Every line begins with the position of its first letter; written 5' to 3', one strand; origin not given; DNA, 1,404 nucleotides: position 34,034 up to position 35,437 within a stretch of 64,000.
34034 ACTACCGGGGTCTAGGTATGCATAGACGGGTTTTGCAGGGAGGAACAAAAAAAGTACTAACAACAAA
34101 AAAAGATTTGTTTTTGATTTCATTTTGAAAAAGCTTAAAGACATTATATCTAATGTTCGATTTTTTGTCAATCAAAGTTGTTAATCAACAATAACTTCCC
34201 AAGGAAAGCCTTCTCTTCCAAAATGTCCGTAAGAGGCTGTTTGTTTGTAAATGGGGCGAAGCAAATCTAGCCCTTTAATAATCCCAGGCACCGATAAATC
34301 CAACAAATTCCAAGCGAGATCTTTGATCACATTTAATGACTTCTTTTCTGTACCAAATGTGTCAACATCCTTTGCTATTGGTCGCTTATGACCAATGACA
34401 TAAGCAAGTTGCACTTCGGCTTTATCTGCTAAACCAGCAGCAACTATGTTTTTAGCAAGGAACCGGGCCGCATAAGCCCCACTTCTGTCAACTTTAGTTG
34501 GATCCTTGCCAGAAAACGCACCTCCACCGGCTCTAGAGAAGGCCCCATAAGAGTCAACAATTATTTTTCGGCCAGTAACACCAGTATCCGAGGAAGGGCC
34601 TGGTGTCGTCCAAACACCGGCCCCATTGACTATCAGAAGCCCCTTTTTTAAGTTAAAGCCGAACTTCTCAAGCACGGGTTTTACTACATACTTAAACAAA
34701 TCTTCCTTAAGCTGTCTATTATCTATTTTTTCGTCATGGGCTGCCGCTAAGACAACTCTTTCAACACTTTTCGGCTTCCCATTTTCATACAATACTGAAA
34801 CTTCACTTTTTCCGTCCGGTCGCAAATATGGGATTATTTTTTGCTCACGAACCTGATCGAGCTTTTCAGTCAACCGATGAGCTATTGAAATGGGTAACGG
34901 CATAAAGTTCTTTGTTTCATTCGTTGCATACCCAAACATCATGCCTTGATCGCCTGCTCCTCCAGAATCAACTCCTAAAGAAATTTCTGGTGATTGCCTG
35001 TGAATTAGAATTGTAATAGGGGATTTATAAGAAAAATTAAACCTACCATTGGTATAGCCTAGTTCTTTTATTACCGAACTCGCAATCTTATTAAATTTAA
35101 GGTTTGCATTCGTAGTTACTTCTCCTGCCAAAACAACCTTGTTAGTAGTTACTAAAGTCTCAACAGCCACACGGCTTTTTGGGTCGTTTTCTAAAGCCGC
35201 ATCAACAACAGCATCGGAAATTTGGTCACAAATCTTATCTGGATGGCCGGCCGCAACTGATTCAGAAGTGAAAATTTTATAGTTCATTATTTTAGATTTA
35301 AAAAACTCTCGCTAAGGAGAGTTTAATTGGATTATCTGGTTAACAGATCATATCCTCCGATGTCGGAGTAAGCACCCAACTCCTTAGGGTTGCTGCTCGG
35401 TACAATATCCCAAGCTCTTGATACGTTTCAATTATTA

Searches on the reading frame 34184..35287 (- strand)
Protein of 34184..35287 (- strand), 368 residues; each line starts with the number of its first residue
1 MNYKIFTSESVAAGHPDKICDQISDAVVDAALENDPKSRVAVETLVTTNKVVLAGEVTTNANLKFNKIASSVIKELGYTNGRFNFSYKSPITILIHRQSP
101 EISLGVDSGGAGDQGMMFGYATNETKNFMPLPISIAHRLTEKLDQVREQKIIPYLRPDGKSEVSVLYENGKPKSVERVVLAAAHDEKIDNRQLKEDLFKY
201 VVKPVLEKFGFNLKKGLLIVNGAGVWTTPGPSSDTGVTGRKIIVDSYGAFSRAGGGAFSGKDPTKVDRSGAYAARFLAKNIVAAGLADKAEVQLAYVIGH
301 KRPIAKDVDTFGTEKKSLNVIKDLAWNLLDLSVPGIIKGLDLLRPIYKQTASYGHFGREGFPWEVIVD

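Call 8: find_related_loci(query=window:34184-35287:-, collection=genome_contigs, flank=2500)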
Query window:34184-35287:- (368 aa) in genome_contigs; peptide patterns used: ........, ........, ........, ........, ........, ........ (x = any residue, [..] = any of these).
600 stretches matched a pattern (row limit reached: there are more); 600 encode a relative of the query (tblastn E <= 1e-3); the best 80 are kept; 80 distinct loci.
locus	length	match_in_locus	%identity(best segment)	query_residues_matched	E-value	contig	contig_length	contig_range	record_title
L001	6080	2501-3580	61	5-364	3e-149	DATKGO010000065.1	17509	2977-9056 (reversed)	MAG TPA_asm: Patescibacteria group bacterium isolate SMAG_U14553 k141_11147, whole genome shotgun sequence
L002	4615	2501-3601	59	1-367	1e-148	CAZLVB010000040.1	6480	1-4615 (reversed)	MAG TPA_asm: uncultured Gammaproteobacteria bacterium isolate SRP269290_co3_1053 genome assembly, contig: NODE_17409_len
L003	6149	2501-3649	52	1-366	4e-125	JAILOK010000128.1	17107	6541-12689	MAG: Lachnospiraceae bacterium isolate RUI304 k141_13163925_flag=0_multi=17.9900_len=17107, whole genome shotgun sequenc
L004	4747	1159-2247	52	5-364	4e-125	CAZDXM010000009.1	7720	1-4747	MAG TPA_asm: uncultured Thermodesulfovibrio sp. isolate SRP231805_co4_16 genome assembly, contig: k141_50861, whole geno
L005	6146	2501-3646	51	2-364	1e-123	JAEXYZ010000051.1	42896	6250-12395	MAG: Bacillota bacterium isolate OH_HDB_211 k127_500867, whole genome shotgun sequence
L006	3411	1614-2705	53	5-366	8e-127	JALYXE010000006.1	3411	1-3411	MAG: Acidobacteriota bacterium isolate KAP bin5 SD1490-92_k127_977805, whole genome shotgun sequence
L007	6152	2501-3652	50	1-364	3e-123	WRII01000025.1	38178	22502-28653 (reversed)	MAG: Peptococcaceae bacterium isolate Nt197P3bin37 Ga0082212_10001198, whole genome shotgun sequence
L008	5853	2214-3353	50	1-364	1e-122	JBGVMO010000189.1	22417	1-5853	MAG: Eubacteriales bacterium isolate fecal_MAG_256 fecal_MAG_256_contig_0189, whole genome shotgun sequence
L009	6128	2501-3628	52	4-364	3e-122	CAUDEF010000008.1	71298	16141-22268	MAG TPA_asm: uncultured Phascolarctobacterium sp. isolate ERR9578189_bin.14_MetaWRAP_v1.3_MAG genome assembly, contig: E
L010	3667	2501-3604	52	3-364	4e-123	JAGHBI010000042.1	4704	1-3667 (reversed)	MAG: Candidatus Iainarchaeum archaeon isolate AUK252 PB_MBMC_206_c_000000000100, whole genome shotgun sequence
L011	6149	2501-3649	52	1-364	3e-122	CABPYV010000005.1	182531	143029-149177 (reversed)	MAG TPA_asm: uncultured Coprococcus sp. isolate MGYG-HGUT-00364 genome assembly, contig: GUT_GENOME007858_5, whole genom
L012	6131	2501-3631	51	6-364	3e-122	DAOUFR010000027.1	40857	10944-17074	MAG TPA_asm: Dehalococcoidia bacterium isolate R125_62 6247, whole genome shotgun sequence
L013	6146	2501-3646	51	1-364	4e-122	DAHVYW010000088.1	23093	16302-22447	MAG TPA_asm: Bacillota bacterium isolate clean791 k141_190944, whole genome shotgun sequence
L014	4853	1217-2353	53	5-364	2e-122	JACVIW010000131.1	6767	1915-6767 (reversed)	MAG: Candidatus Geohydrothermomicrobium daggyaiense isolate DG02.bin.164 contig131, whole genome shotgun sequence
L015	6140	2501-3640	51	4-364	1e-121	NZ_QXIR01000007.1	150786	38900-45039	Bacillus salacetis strain SKP7-4 7, whole genome shotgun sequence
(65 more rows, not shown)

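Call 9: search_protein_families(library=pfam, proteins=[window:34184-35287:-])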
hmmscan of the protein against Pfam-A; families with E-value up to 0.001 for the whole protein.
window:34184-35287:- (368 aa): 3 families
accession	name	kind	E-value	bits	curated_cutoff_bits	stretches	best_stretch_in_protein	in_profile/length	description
PF02773.21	S-AdoMet_synt_C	-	8.8e-57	191.3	25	1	230-364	3-137/138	S-adenosylmethionine synthetase, C-terminal domain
PF02772.21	S-AdoMet_synt_M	-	1e-39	135.8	29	1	110-223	3-117/120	S-adenosylmethionine synthetase, central domain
PF00438.25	S-AdoMet_synt_N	-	2.7e-36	124.5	33.1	1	5-100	3-99/99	S-adenosylmethionine synthetase, N-terminal domain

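Call 12: find_related_loci(query=window:34184-35287:-, collection=metagenome_contigs, flank=1500)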
Query window:34184-35287:- (368 aa) in metagenome_contigs; peptide patterns used: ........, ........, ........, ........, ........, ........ (x = any residue, [..] = any of these).
600 stretches matched a pattern (row limit reached: there are more); 600 encode a relative of the query (tblastn E <= 1e-3); the best 80 are kept; 80 distinct loci.
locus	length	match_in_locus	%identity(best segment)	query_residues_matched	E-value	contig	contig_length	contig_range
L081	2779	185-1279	55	2-364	1e-141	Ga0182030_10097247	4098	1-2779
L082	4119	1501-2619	53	5-364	1e-126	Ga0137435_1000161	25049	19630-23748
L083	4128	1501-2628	52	5-364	1e-126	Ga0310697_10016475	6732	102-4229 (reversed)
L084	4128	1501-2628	52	4-364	3e-126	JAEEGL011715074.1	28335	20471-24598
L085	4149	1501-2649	53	1-364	2e-125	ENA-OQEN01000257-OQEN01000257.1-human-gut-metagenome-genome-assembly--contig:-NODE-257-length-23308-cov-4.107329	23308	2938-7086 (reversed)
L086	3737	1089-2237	52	1-364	8e-126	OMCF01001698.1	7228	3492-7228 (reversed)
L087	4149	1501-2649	53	1-364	3e-125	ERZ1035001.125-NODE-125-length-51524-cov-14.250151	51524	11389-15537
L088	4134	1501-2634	53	1-364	1e-124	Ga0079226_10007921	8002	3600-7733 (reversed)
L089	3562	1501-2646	51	4-366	6e-125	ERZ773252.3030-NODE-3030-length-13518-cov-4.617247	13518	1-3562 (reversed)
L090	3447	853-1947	55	2-365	1e-124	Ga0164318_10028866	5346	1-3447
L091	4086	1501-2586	53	5-364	2e-123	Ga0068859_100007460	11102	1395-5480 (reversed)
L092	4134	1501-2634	51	2-364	4e-123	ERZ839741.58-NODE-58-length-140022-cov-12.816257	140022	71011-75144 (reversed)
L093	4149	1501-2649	51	1-364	5e-123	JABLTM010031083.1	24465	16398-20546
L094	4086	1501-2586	52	5-364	3e-123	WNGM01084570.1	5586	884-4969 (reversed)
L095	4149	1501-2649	52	1-364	1e-122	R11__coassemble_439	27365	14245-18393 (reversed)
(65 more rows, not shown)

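Call 14: find_homologous_proteins(query=window:34184-35287:-, max_evalue=1e-100)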
Query window:34184-35287:- (368 aa): 7695 proteins with E <= 1e-100 among 8000 candidates; the best 120 are listed.
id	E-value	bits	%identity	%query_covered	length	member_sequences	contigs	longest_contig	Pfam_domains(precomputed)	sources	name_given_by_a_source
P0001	1.0e-241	819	100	100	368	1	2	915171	PF00438.26,PF02772.22,PF02773.22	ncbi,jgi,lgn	-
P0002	4.4e-188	643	80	96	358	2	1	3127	PF00438.26,PF02772.22,PF02773.22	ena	-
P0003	1.0e-185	635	75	99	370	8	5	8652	PF00438.26,PF02772.22,PF02773.22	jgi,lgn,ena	-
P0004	1.3e-185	635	76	99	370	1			PF00438.26,PF02772.22,PF02773.22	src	-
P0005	1.0e-184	632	77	99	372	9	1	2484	PF00438.26,PF02772.22,PF02773.22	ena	-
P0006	1.6e-182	625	76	99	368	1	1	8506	PF00438.26,PF02772.22,PF02773.22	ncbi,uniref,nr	ncbi:MAG: methionine adenosyltransferase [Candidatus Woykebacteria bacterium RBG_16_44_10]|uniref:Me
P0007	4.6e-180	616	75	99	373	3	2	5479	PF00438.26,PF02772.22,PF02773.22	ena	-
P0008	6.0e-178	609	73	99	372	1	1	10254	PF00438.26,PF02772.22,PF02773.22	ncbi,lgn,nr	ncbi:MAG: methionine adenosyltransferase [bacterium]|nr:methionine adenosyltransferase [bacterium]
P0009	8.5e-177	606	72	99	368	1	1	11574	PF00438.26,PF02772.22,PF02773.22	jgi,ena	jgi:S-adenosylmethionine synthetase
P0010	1.5e-173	595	71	99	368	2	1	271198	PF00438.26,PF02772.22,PF02773.22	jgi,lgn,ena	-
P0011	3.3e-173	594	69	99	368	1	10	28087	PF00438.26,PF02772.22,PF02773.22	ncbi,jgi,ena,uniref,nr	ncbi:MAG: methionine adenosyltransferase [Candidatus Woykebacteria bacterium RIFCSPHIGHO2_12_FULL_45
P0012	1.6e-172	592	70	99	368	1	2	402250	PF00438.26,PF02772.22,PF02773.22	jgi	-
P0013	3.1e-172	591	71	99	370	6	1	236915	PF00438.26,PF02772.22,PF02773.22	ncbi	-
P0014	3.6e-171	587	71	99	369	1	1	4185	PF00438.26,PF02772.22,PF02773.22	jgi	jgi:S-adenosylmethionine synthetase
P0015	4.3e-171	587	70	99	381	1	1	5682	PF00438.26,PF02772.22,PF02773.22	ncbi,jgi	jgi:S-adenosylmethionine synthetase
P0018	5.6e-170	583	68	100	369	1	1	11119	PF00438.26,PF02772.22,PF02773.22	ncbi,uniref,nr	ncbi:MAG: methionine adenosyltransferase [Candidatus Woykebacteria bacterium RBG_13_40_7b]|uniref:Me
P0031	3.8e-168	577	70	98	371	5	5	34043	PF00438.26,PF02772.22,PF02773.22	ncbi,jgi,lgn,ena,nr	ncbi:MAG TPA: methionine adenosyltransferase [Patescibacteria group bacterium]|nr:methionine adenosy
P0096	1.8e-163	562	68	97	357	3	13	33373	PF00438.26,PF02772.22,PF02773.22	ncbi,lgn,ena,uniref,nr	ncbi:MAG: S-adenosylmethionine synthase [Candidatus Gottesmanbacteria bacterium GW2011_GWA1_47_8]|un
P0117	1.4e-162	559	67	98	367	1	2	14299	PF00438.26,PF02772.22,PF02773.22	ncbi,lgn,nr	ncbi:MAG TPA: methionine adenosyltransferase [Candidatus Saccharimonadales bacterium]|nr:methionine 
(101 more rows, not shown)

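Call 15: find_encoding_contigs(protein=P0002, flank=1200, max_places=10)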
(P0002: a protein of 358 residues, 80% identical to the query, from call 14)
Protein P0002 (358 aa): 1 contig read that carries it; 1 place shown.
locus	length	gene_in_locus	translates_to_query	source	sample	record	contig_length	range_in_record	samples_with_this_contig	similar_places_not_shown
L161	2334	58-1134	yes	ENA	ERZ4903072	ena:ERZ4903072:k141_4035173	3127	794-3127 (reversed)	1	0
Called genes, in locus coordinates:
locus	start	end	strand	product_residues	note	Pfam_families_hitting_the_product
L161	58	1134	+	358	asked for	PF00438:S-AdoMet_synt_N, PF02772:S-AdoMet_synt_M, PF02773:S-AdoMet_synt_C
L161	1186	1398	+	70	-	-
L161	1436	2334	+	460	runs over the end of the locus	-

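Call 16: find_encoding_contigs(protein=P0003, flank=1200, max_places=10)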
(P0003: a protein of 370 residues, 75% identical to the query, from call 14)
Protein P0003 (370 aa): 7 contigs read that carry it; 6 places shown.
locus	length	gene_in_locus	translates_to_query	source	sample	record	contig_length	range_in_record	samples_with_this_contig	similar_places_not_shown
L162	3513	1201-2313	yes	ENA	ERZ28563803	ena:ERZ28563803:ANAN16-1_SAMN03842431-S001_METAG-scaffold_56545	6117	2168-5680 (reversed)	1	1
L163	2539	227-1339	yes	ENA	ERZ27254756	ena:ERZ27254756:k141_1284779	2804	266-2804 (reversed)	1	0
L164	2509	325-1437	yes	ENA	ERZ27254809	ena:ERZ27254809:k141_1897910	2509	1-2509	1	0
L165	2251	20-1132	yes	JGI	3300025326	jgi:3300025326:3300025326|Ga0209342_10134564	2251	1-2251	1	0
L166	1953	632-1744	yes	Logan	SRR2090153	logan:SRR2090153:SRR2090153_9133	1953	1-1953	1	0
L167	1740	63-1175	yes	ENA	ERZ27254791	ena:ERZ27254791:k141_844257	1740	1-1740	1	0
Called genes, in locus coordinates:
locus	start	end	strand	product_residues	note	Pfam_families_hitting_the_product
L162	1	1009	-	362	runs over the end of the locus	PF01041:DegT_DnrJ_EryC1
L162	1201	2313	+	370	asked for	PF00438:S-AdoMet_synt_N, PF02772:S-AdoMet_synt_M, PF02773:S-AdoMet_synt_C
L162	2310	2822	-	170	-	PF25084:LbH_EIF2B, PF25087:GMPPB_C (faint), PF00132:Hexapep, PF14602:Hexapep_2, PF00132:Hexapep (weak)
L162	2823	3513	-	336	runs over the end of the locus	PF01408:GFO_IDH_MocA, PF02894:GFO_IDH_MocA_C, PF22725:GFO_IDH_MocA_C3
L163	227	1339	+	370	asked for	PF00438:S-AdoMet_synt_N, PF02772:S-AdoMet_synt_M, PF02773:S-AdoMet_synt_C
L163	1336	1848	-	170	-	PF25084:LbH_EIF2B, PF25087:GMPPB_C (faint), PF00132:Hexapep, PF14602:Hexapep_2, PF00132:Hexapep (weak)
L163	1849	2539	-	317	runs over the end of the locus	?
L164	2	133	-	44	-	?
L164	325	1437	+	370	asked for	PF00438:S-AdoMet_synt_N, PF02772:S-AdoMet_synt_M, PF02773:S-AdoMet_synt_C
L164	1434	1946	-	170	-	PF25084:LbH_EIF2B, PF25087:GMPPB_C (faint), PF00132:Hexapep, PF14602:Hexapep_2, PF00132:Hexapep (weak)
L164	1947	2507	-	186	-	?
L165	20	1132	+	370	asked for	PF00438:S-AdoMet_synt_N, PF02772:S-AdoMet_synt_M, PF02773:S-AdoMet_synt_C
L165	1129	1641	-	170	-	PF25084:LbH_EIF2B, PF25087:GMPPB_C (faint), PF00132:Hexapep, PF14602:Hexapep_2, PF00132:Hexapep (weak)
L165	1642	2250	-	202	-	?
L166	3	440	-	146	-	?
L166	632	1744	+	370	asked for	PF00438:S-AdoMet_synt_N, PF02772:S-AdoMet_synt_M, PF02773:S-AdoMet_synt_C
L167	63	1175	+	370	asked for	PF00438:S-AdoMet_synt_N, PF02772:S-AdoMet_synt_M, PF02773:S-AdoMet_synt_C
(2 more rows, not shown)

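Call 17: find_encoding_contigs(protein=P0006, flank=1200, max_places=10)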
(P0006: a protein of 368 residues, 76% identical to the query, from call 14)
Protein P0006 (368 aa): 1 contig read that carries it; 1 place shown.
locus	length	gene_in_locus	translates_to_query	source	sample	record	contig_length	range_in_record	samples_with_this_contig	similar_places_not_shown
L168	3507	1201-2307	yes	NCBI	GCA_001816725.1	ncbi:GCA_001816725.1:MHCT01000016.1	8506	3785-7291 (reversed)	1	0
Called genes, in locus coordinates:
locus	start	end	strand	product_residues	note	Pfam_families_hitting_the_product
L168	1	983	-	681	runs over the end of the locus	PF03030:H_PPase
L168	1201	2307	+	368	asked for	PF00438:S-AdoMet_synt_N, PF02772:S-AdoMet_synt_M, PF02773:S-AdoMet_synt_C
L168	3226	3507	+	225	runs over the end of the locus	PF05552:MS_channel_1st_1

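Call 18: find_encoding_contigs(protein=P0011, flank=1200, max_places=10)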
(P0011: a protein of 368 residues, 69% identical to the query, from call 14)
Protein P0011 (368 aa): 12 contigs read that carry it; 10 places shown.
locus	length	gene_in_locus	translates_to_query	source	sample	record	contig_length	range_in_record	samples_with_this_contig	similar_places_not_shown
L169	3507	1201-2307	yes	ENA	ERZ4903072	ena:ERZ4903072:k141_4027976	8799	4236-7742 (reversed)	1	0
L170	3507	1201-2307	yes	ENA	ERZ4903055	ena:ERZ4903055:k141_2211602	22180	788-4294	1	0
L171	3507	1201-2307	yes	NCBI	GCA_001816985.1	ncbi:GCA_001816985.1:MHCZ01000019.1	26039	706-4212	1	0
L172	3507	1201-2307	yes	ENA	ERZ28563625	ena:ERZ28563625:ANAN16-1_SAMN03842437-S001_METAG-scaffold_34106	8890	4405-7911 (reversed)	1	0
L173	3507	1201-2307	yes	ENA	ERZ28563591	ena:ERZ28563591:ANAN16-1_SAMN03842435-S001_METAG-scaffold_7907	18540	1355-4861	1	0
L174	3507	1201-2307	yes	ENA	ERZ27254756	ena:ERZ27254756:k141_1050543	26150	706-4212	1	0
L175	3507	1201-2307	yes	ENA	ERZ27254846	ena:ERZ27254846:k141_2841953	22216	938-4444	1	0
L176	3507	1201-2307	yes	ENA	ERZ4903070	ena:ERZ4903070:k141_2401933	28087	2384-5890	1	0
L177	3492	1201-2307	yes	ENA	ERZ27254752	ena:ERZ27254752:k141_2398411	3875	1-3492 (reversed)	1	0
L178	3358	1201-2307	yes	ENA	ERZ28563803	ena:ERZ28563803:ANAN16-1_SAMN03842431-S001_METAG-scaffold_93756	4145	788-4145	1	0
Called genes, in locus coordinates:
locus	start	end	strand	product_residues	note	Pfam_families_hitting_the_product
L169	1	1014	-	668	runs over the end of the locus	PF03030:H_PPase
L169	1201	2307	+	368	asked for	PF00438:S-AdoMet_synt_N, PF02772:S-AdoMet_synt_M, PF02773:S-AdoMet_synt_C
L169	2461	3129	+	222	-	PF05552:MS_channel_1st_1 (weak)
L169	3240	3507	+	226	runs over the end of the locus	PF05552:MS_channel_1st_1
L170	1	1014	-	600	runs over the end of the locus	?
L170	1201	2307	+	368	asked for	PF00438:S-AdoMet_synt_N, PF02772:S-AdoMet_synt_M, PF02773:S-AdoMet_synt_C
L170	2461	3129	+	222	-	PF05552:MS_channel_1st_1 (weak)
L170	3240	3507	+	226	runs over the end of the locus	PF05552:MS_channel_1st_1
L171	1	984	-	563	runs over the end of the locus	PF03030:H_PPase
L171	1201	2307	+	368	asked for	PF00438:S-AdoMet_synt_N, PF02772:S-AdoMet_synt_M, PF02773:S-AdoMet_synt_C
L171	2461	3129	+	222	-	PF05552:MS_channel_1st_1 (weak)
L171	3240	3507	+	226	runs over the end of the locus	PF05552:MS_channel_1st_1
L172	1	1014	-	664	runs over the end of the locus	?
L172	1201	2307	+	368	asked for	PF00438:S-AdoMet_synt_N, PF02772:S-AdoMet_synt_M, PF02773:S-AdoMet_synt_C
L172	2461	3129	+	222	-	PF05552:MS_channel_1st_1 (weak)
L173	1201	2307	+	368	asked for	PF00438:S-AdoMet_synt_N, PF02772:S-AdoMet_synt_M, PF02773:S-AdoMet_synt_C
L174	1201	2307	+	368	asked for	PF00438:S-AdoMet_synt_N, PF02772:S-AdoMet_synt_M, PF02773:S-AdoMet_synt_C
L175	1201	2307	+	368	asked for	PF00438:S-AdoMet_synt_N, PF02772:S-AdoMet_synt_M, PF02773:S-AdoMet_synt_C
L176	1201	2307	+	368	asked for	PF00438:S-AdoMet_synt_N, PF02772:S-AdoMet_synt_M, PF02773:S-AdoMet_synt_C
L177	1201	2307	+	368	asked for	PF00438:S-AdoMet_synt_N, PF02772:S-AdoMet_synt_M, PF02773:S-AdoMet_synt_C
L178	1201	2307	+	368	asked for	PF00438:S-AdoMet_synt_N, PF02772:S-AdoMet_synt_M, PF02773:S-AdoMet_synt_C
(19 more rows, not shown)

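Call 20: find_encoding_contigs(protein=P0008, flank=1200, max_places=10)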
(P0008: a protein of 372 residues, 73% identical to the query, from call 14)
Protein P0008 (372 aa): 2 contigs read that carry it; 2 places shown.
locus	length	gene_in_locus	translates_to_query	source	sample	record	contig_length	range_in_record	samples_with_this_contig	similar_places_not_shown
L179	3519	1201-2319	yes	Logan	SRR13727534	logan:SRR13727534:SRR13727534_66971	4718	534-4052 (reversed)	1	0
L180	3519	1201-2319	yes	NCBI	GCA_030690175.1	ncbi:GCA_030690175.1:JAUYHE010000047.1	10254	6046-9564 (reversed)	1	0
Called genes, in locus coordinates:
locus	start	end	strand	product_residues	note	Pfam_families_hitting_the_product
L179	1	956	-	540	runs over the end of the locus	?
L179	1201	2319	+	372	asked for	PF00438:S-AdoMet_synt_N, PF02772:S-AdoMet_synt_M, PF02773:S-AdoMet_synt_C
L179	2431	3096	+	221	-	-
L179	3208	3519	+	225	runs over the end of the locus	PF05552:MS_channel_1st_1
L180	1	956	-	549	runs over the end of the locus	PF03030:H_PPase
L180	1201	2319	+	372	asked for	PF00438:S-AdoMet_synt_N, PF02772:S-AdoMet_synt_M, PF02773:S-AdoMet_synt_C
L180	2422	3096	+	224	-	-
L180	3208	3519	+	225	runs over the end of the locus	PF05552:MS_channel_1st_1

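Call 21: find_encoding_contigs(protein=P0010, flank=1200, max_places=10)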
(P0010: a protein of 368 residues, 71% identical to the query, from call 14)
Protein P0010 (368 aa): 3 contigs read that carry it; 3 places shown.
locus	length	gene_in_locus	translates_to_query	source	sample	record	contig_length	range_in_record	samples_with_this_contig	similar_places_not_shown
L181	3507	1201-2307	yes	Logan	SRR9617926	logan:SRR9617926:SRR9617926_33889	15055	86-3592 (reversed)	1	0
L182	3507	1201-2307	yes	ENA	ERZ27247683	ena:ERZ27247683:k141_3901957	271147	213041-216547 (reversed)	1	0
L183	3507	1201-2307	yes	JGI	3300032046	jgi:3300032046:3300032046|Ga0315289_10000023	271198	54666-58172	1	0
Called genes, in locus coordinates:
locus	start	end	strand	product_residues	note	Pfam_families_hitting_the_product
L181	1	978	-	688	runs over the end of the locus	PF03030:H_PPase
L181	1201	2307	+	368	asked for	PF00438:S-AdoMet_synt_N, PF02772:S-AdoMet_synt_M, PF02773:S-AdoMet_synt_C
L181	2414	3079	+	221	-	-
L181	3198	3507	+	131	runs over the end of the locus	?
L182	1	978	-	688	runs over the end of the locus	PF03030:H_PPase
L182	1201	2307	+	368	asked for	PF00438:S-AdoMet_synt_N, PF02772:S-AdoMet_synt_M, PF02773:S-AdoMet_synt_C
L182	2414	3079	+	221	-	-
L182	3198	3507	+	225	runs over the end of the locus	PF05552:MS_channel_1st_1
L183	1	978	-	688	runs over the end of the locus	PF03030:H_PPase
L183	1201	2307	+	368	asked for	PF00438:S-AdoMet_synt_N, PF02772:S-AdoMet_synt_M, PF02773:S-AdoMet_synt_C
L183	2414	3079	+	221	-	-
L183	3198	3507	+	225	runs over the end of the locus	PF05552:MS_channel_1st_1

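Call 22: find_encoding_contigs(protein=P0018, flank=1200, max_places=10)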
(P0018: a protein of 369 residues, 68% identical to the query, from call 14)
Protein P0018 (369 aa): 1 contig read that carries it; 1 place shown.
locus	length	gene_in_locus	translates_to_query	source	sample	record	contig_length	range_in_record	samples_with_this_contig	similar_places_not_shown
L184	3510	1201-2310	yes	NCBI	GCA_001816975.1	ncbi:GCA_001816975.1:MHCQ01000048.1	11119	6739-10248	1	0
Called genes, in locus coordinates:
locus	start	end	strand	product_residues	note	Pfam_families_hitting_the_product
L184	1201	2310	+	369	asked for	PF00438:S-AdoMet_synt_N, PF02772:S-AdoMet_synt_M, PF02773:S-AdoMet_synt_C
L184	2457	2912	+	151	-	PF05552:MS_channel_1st_1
